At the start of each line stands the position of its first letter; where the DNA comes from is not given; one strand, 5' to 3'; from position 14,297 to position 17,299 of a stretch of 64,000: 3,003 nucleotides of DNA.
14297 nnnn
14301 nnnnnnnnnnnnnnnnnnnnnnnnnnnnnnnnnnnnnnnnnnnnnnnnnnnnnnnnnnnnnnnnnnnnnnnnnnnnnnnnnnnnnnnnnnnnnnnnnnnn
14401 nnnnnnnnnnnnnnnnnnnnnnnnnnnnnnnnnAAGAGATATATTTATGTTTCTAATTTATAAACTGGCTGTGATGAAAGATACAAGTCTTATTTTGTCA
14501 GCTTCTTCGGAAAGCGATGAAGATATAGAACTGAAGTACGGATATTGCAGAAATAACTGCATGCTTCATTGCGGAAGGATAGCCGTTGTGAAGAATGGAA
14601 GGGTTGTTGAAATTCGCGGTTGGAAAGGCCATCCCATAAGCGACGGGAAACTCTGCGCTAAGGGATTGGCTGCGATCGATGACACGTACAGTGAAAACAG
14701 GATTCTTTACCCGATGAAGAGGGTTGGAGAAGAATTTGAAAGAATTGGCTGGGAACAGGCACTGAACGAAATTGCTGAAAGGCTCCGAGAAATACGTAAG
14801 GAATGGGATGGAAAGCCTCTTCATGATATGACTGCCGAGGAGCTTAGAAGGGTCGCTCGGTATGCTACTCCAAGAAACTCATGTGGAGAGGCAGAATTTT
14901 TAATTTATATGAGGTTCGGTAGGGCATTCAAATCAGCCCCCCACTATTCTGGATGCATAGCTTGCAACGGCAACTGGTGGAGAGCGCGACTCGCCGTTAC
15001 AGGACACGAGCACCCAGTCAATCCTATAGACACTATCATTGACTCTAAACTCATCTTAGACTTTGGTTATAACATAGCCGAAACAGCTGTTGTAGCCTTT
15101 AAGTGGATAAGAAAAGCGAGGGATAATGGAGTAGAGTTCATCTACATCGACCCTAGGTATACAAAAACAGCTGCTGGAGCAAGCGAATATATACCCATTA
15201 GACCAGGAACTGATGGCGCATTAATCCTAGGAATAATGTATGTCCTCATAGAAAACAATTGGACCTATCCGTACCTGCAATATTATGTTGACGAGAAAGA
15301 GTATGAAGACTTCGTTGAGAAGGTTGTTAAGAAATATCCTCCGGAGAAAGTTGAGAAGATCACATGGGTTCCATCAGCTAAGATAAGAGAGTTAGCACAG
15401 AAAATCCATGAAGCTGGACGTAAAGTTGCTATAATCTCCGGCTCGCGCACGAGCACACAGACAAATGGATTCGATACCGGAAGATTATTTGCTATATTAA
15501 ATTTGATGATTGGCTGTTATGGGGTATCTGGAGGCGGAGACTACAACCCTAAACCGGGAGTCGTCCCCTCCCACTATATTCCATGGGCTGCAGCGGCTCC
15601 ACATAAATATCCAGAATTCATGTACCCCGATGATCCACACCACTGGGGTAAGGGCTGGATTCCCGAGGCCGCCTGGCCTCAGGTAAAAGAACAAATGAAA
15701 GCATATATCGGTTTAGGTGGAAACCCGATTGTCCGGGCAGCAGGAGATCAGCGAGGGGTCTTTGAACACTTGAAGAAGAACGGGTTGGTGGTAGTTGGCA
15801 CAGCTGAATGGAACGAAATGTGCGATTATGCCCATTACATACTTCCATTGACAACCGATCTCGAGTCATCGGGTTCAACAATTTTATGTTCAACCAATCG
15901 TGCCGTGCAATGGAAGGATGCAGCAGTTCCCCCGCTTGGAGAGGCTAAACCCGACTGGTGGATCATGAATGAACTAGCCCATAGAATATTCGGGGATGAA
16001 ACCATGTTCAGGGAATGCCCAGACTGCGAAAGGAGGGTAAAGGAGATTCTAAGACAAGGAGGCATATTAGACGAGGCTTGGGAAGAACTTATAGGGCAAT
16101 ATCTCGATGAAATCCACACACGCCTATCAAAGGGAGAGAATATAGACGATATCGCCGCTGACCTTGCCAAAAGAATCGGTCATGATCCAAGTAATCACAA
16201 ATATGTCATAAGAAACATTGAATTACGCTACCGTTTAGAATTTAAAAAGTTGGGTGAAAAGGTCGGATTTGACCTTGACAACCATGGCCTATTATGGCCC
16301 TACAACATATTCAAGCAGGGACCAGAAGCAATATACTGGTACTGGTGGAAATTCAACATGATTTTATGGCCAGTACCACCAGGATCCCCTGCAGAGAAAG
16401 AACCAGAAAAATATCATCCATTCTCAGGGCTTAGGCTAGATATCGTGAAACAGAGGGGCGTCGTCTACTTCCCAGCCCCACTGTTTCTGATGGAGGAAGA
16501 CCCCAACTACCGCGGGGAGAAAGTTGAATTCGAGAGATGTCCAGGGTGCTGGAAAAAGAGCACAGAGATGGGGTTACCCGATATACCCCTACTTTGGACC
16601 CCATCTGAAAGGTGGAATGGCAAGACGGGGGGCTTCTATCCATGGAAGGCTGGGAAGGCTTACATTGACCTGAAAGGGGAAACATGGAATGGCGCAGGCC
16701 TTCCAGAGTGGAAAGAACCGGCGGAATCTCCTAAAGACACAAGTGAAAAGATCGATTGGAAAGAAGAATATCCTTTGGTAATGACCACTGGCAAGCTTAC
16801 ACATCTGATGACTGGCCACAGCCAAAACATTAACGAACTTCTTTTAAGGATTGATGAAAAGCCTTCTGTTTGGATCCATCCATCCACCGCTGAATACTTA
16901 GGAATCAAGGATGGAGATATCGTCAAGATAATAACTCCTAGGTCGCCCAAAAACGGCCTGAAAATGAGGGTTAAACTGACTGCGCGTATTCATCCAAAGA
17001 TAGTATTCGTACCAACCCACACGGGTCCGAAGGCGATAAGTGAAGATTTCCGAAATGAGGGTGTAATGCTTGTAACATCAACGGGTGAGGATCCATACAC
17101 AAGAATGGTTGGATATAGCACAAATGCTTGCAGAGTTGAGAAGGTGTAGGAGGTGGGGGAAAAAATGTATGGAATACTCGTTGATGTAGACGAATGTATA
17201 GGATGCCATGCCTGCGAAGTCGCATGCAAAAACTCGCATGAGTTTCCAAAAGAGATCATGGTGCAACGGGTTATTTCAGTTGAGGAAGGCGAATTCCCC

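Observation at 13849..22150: Low-GC ~8.4 kb island: Cys-rich Lrp regulator, soluble Mo/W-bisPGD oxidoreductase and an unusual accessory gene set including a radical SAM/SPASM enzyme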

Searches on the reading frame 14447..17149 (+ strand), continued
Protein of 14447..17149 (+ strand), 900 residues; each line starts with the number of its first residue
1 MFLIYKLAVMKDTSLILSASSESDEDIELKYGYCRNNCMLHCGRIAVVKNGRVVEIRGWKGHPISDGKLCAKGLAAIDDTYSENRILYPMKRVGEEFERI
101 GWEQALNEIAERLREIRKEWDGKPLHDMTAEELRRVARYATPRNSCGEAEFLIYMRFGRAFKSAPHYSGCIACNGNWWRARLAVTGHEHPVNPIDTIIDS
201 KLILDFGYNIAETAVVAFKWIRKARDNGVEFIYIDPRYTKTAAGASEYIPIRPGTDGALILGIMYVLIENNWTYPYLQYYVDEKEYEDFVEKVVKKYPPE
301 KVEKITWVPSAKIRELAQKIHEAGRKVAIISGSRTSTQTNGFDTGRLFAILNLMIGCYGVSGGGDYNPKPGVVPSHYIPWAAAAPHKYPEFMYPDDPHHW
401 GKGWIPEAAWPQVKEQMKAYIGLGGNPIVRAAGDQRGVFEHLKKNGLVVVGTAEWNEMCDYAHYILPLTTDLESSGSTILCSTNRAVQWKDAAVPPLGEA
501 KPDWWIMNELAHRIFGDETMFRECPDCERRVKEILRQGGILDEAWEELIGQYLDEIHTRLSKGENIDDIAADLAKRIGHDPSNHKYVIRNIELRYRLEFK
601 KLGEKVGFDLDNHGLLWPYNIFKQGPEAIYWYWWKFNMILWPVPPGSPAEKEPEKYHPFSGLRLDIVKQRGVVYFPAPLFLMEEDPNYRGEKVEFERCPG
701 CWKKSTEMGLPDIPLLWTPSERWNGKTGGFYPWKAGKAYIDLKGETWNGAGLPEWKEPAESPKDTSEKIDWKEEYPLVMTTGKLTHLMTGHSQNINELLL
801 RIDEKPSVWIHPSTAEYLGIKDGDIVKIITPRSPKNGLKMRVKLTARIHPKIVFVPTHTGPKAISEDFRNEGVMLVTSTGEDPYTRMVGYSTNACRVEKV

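Call 31: find_encoding_contigs(protein=P0006, flank=10000, max_places=4)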
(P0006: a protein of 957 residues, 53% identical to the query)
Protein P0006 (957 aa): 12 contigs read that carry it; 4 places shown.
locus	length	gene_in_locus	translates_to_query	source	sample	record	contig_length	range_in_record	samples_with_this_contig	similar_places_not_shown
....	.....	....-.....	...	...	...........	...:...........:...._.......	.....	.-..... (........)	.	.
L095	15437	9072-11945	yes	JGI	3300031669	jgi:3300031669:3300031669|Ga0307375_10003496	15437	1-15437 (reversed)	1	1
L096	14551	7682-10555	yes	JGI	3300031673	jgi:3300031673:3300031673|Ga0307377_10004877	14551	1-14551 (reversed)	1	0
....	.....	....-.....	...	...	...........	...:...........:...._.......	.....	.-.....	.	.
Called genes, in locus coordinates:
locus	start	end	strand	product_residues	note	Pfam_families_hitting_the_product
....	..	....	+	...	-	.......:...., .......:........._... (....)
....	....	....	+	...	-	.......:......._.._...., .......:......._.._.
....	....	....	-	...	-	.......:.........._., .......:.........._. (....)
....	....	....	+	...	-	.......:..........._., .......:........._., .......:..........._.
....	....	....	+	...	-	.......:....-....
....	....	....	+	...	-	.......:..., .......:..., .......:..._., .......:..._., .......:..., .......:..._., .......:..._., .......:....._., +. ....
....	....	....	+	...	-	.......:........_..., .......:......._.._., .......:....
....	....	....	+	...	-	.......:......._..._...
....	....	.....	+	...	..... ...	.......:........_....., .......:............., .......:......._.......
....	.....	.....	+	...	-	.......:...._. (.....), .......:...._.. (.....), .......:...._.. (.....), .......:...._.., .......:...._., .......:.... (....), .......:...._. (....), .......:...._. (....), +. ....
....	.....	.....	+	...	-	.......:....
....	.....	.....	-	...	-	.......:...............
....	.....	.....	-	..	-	-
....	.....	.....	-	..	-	?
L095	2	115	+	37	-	?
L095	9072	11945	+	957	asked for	PF04879:Molybdop_Fe4S4, PF00384:Molybdopterin, PF01568:Molydop_binding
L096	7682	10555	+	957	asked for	PF04879:Molybdop_Fe4S4, PF00384:Molybdopterin, PF01568:Molydop_binding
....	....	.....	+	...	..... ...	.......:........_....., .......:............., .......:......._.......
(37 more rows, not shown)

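Call 60: find_related_loci(query=A1, collection=metagenome_contigs, flank=10000)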
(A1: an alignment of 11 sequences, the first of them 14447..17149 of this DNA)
Query A1 (900 aa) in metagenome_contigs; peptide patterns used: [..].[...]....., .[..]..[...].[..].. (x = any residue, [..] = any of these).
277 stretches matched a pattern; 174 encode a relative of the query (tblastn E <= 1e-3); the best 80 are kept; 79 distinct loci.
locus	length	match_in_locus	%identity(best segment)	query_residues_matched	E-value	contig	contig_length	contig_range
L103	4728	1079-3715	90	22-900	0e+0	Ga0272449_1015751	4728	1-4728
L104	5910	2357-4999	80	22-900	0e+0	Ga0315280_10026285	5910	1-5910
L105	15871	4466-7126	79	13-900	0e+0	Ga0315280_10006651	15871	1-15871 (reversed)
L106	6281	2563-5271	73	6-899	0e+0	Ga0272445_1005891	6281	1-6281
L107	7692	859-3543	73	15-900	0e+0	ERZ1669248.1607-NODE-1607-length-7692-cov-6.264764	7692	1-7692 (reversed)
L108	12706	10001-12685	72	15-900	0e+0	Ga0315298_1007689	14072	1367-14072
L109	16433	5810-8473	71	22-900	0e+0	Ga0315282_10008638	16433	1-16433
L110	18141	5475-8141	70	20-900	0e+0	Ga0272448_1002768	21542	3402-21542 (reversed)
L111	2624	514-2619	70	1-693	0e+0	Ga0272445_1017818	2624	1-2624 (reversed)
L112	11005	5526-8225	55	28-900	0e+0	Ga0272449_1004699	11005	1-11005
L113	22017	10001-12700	54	28-900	0e+0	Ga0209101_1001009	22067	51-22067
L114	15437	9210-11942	53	13-900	0e+0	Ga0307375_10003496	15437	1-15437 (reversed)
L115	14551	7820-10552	53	13-900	0e+0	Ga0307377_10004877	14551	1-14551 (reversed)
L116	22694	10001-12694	52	28-900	0e+0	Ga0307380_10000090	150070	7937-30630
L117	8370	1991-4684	51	28-900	0e+0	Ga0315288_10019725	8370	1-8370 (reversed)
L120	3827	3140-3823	78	1-228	6e-116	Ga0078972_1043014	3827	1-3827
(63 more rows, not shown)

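Call 70: search_protein_families(library=pfam, proteins=[L109:11188-11826:-, L109:13429-14097:+, L109:14087-14644:+, L110:13877-14344:-, L110:14341-14754:-, L110:14736-15170:-, L110:15833-16243:-, L105:9013-9480:+, L105:10271-11734:+, L105:2090-2884:-], max_evalue=0.001)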
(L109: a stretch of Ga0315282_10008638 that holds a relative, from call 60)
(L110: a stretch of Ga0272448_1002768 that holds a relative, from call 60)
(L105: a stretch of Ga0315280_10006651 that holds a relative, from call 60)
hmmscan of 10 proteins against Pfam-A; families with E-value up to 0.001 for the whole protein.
L109:11188-11826:- (212 aa): 2 families
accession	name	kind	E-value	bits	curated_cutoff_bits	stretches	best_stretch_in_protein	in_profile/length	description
PF12804.13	NTP_transf_3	-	1.6e-28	100.3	27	1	8-158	1-150/160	MobA-like NTP transferase domain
PF02348.25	CTP_transf_3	-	7e-05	23.2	22.6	1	7-119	1-114/217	Cytidylyltransferase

L109:13429-14097:+ (222 aa): 1 family
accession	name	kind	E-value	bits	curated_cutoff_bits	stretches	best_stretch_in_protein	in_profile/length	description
PF03453.22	MoeA_N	-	4.5e-52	176.4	30.8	1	11-176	1-160/160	MoeA N-terminal region (domain I and II)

L109:14087-14644:+ (185 aa): 2 families
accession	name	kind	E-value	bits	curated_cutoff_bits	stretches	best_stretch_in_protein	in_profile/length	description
PF00994.29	MoCF_biosynth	-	1.9e-20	73.5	26.6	1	3-104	28-143/144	Probable molybdopterin binding domain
PF03454.20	MoeA_C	-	3.3e-15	56.5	22.1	1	118-184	1-72/72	MoeA C-terminal region (domain IV)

L110:13877-14344:- (155 aa): 1 family
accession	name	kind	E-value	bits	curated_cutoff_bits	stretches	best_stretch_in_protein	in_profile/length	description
PF01597.25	GCV_H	-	5.8e-30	104.2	22.2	1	30-143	2-119/122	Glycine cleavage H-protein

L110:14341-14754:- (137 aa): 1 family
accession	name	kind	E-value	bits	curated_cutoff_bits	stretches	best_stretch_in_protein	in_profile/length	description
PF08859.16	DGC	-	2.1e-14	53.9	27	1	9-104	2-96/106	DGC domain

L110:14736-15170:- (144 aa): 1 family
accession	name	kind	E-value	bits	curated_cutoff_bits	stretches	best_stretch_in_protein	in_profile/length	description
PF08859.16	DGC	-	1.7e-13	51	27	1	10-95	1-83/106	DGC domain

L110:15833-16243:- (136 aa): 0 families

L105:9013-9480:+ (155 aa): 1 family
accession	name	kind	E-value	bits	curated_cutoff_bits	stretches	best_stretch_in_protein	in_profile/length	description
PF02579.22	Nitro_FeMo-Co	-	1.6e-15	57.6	26.3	1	47-137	3-93/94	Dinitrogenase iron-molybdenum cofactor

L105:10271-11734:+ (487 aa): 0 families

L105:2090-2884:- (264 aa): 1 family
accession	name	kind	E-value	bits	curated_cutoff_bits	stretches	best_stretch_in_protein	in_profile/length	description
PF04208.19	MtrA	-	6.1e-41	140.4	25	1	11-158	2-139/173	Tetrahydromethanopterin S-methyltransferase, subunit A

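Call 82: predict_structure(alignment_id=A1)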
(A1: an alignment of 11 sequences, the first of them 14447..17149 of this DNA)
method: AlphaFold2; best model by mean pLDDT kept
length: 900 residues; sequences in the alignment: 11
mean_pLDDT: 51.9   pTM: 0.52
mean pLDDT of the five models: 51.9, 49.6, 49.2, 48.3, 42.6
residues with pLDDT >= 90: 40; 70-90: 209; 50-70: 181; < 50: 470
segments of 3 or more residues with pLDDT < 50: 1-25, 31-43, 62-65, 67-80, 139-196, 212-217, 279-282, 332-344, 357-409, 425-435, 469-497, 640-811, 830-840, 845-895
pLDDT, mean of each block of 10 residues (from residue 1): 35 28 45 35 51 54 47 45 68 85 90 84 67 61 32 41 32 27 27 44 68 48 75 75 84 69 92 64 58 83 86 93 70 35 52 53 25 22 27 30 37 70 49 51 80 60 71 28 24 41 70 78 86 90 89 81 69 84 77 78 77 79 61 53 38 35 33 27 28 26 36 32 31 29 25 20 28 30 25 29 39 55 58 38 47 31 27 35 29 48
secondary structure, 60 per line:
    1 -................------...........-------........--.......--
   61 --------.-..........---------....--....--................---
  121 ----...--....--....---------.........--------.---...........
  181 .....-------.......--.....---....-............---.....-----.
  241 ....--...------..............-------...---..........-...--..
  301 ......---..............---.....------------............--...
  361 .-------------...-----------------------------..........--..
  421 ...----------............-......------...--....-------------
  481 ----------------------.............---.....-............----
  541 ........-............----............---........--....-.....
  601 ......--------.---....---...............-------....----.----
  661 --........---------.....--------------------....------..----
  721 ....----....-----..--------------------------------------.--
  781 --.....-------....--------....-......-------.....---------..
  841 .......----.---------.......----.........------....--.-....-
elements in order (helices of 4 or more, strands of 3 or more residues): H2-17 E27-34 E42-49 E52-58 H71-80 E90-93 E96-99 H102-117 H130-133 E136-139 H149-157 H170-185 H193-199 E202-206 H210-213 H215-226 E230-234 H240-244 E247-249 H256-269 H283-292 H299-306 H310-323 E327-331 H344-355 E358-361 H407-416 E419-423 H434-445 E447-452 E464-467 H503-515 H520-523 H525-536 H541-548 H550-561 H566-577 H581-588 H591-594 H596-606 H619-622 H626-640 H648-651 H664-670 H680-684 H705-708 E721-724 E729-732 H783-787 H795-798 E807-810 H812-817 E825-829 E839-847 H862-868 E873-881 E888-891 E896-899

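Call 88: search_protein_families(library=ncbifam, proteins=[L092:7676-8842:-, L009:12335-13375:+, L009:4918-5352:-, L110:11869-12864:-, L105:1677-2051:-], max_evalue=0.00001)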
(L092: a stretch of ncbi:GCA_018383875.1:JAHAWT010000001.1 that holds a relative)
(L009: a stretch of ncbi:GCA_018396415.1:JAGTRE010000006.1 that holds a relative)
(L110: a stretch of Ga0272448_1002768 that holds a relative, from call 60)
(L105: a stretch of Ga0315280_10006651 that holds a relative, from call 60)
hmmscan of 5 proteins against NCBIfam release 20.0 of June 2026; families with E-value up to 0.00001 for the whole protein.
L092:7676-8842:- (388 aa): 3 families
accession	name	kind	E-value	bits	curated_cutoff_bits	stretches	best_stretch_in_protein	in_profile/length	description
TIGR00841.1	bass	subfamily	2.3e-15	56.7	326.3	1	153-375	91-311/321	bile acid:sodium symporter family transporter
TIGR00832.1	acr3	equivalog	1.1e-13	51.2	282.8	1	69-344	48-303/327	ACR3 family arsenite efflux transporter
NF047939.1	PantTportPanS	equivalog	1.5e-12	47.8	400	1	154-361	86-289/299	ketopantoate/pantoate/pantothenate transporter PanS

L009:12335-13375:+ (346 aa): 1 family
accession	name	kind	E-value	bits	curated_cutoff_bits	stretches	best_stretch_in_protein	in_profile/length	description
TIGR00832.1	acr3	equivalog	3e-116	388.3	282.8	1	8-338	1-327/327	ACR3 family arsenite efflux transporter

L009:4918-5352:- (144 aa): 4 families
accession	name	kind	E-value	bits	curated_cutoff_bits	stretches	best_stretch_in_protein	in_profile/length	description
NF010053.0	PRK13530.1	subfamily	1.2e-31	109.8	215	1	5-129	6-130/133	arsenate reductase (thioredoxin)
TIGR02691.1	arsC_pI258_fam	equivalog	1.7e-30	105.9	174.3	1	5-127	1-129/129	arsenate reductase (thioredoxin)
TIGR02689.1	ars_reduc_gluta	equivalog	1.1e-29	103.2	157.6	1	4-128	2-126/126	arsenate reductase, glutathione/glutaredoxin type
NF007520.0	PRK10126.1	equivalog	6e-06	26.8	243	0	2-83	2-84/147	low molecular weight protein-tyrosine-phosphatase Wzb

L110:11869-12864:- (332 aa): 3 families
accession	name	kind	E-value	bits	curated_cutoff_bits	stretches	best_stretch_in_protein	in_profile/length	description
TIGR00832.1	acr3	equivalog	2.1e-101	339.5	282.8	1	5-323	1-325/327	ACR3 family arsenite efflux transporter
TIGR00841.1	bass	subfamily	2.8e-11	43.2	326.3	1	39-268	29-245/321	bile acid:sodium symporter family transporter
NF047939.1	PantTportPanS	equivalog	2.9e-10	40.3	400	1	41-225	25-204/299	ketopantoate/pantoate/pantothenate transporter PanS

L105:1677-2051:- (125 aa): 3 families
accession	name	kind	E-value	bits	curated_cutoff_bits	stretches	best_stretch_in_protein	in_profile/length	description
NF010053.0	PRK13530.1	subfamily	7.1e-27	94.4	215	1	2-123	6-127/133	arsenate reductase (thioredoxin)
TIGR02691.1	arsC_pI258_fam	equivalog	7.9e-26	90.8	174.3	1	2-124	1-129/129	arsenate reductase (thioredoxin)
TIGR02689.1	ars_reduc_gluta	equivalog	1.2e-25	90.1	157.6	1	1-125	2-126/126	arsenate reductase, glutathione/glutaredoxin type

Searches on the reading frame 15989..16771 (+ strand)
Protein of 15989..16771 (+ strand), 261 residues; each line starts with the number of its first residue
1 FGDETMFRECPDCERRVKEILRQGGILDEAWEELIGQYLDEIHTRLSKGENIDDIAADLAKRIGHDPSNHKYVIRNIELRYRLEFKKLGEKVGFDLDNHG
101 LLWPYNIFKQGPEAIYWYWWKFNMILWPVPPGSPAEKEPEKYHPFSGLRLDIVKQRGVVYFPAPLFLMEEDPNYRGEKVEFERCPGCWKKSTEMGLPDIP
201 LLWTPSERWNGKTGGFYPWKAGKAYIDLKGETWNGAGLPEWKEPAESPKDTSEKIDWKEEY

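Call 85: search_protein_representatives(protein=window:15989-16771:+)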
Query: 261 residues. Proteins with E-value up to 0.001 (for the whole library): 4; up to 1e-10: 4; up to 1e-30: 2. The best 4 are listed.
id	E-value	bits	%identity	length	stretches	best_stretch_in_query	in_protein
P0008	2.5e-155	532.6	84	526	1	1-261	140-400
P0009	1.4e-67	244.5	48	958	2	52-252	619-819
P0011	3.5e-27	111.8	39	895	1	37-261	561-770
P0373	7.0e-22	94.4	67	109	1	154-216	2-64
